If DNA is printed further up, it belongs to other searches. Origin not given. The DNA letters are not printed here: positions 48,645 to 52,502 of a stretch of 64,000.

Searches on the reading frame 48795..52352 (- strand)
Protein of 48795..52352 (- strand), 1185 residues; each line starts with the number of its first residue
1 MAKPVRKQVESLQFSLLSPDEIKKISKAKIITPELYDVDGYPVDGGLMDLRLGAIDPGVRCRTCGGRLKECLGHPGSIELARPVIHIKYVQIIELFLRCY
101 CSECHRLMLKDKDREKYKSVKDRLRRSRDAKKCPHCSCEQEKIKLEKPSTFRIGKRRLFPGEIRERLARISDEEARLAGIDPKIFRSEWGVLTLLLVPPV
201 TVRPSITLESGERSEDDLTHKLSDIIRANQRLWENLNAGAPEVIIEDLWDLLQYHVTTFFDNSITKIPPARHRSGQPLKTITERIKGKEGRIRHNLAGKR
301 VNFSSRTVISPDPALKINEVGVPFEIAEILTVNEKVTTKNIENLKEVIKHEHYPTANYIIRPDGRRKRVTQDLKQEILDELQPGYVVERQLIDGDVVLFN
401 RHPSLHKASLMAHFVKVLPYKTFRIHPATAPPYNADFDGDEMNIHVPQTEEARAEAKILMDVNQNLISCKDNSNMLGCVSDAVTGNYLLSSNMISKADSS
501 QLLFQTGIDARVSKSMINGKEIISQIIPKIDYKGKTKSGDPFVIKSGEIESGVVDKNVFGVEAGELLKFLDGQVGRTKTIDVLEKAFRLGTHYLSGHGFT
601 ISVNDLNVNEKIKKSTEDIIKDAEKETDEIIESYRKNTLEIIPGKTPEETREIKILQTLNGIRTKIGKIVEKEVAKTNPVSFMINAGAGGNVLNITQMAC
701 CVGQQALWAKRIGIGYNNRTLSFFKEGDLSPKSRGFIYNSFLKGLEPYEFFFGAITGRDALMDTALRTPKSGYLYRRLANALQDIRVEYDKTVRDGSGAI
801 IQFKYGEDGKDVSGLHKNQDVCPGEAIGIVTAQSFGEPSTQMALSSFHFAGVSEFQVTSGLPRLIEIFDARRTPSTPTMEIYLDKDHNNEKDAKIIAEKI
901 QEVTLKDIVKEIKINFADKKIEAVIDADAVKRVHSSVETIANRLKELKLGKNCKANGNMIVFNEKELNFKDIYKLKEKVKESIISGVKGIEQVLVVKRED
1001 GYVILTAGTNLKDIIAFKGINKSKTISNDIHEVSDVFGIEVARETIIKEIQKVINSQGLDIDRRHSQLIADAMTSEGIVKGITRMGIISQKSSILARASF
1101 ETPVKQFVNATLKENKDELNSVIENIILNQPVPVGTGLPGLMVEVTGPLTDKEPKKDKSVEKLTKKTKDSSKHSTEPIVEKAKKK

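Call 8: search_protein_families(library=ncbifam, proteins=[window:48795-52352:-], max_evalue=1e-10)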
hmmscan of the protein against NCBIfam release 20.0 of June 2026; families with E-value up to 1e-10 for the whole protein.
window:48795-52352:- (1185 aa): 12 families
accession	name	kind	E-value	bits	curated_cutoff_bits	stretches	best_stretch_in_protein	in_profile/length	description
NF006336.0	PRK08566.1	equivalog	0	1065.5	819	1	4-819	4-866/883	DNA-directed RNA polymerase subunit A'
TIGR02390.1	RNA_pol_rpoA1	equivalog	0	1051.9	1042.55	1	7-813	2-853/867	DNA-directed RNA polymerase subunit A'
TIGR02389.1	RNA_pol_rpoA2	equivalog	1.2e-115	386.4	420.65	1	816-1138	36-361/367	DNA-directed RNA polymerase subunit A''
TIGR02386.1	rpoC_TIGR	equivalog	9.8e-102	341.5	963.5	2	186-790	215-777/1147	DNA-directed RNA polymerase subunit beta'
NF011491.0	PRK14898.1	equivalog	4.5e-82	276.4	783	1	845-1144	546-849/860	DNA-directed RNA polymerase subunit A''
NF011498.0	PRK14906.1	equivalog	3e-79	266.8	1437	1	194-796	319-885/1459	DNA-directed RNA polymerase subunit beta'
NF007172.0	PRK09603.1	equivalog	2.4e-69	233.4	5372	1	186-791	1622-2178/2890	DNA-directed RNA polymerase subunit beta/beta'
NF011417.0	PRK14844.1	equivalog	1e-59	201.9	4632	1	186-788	1665-2231/2839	DNA-directed RNA polymerase subunit beta/beta'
NF002729.0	PRK02625.1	equivalog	1.2e-42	146.4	1117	1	186-505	240-536/626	DNA-directed RNA polymerase subunit gamma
TIGR02387.1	rpoC1_cyan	equivalog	3e-42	145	975.9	1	186-554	234-578/619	DNA-directed RNA polymerase subunit gamma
NF002724.0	PRK02597.1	equivalog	1.8e-28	98.5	1878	1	572-788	29-217/1338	DNA-directed RNA polymerase subunit beta'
TIGR02388.1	rpoC2_cyan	equivalog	1.9e-25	88.6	467.4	1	573-788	22-209/1230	DNA-directed RNA polymerase subunit beta''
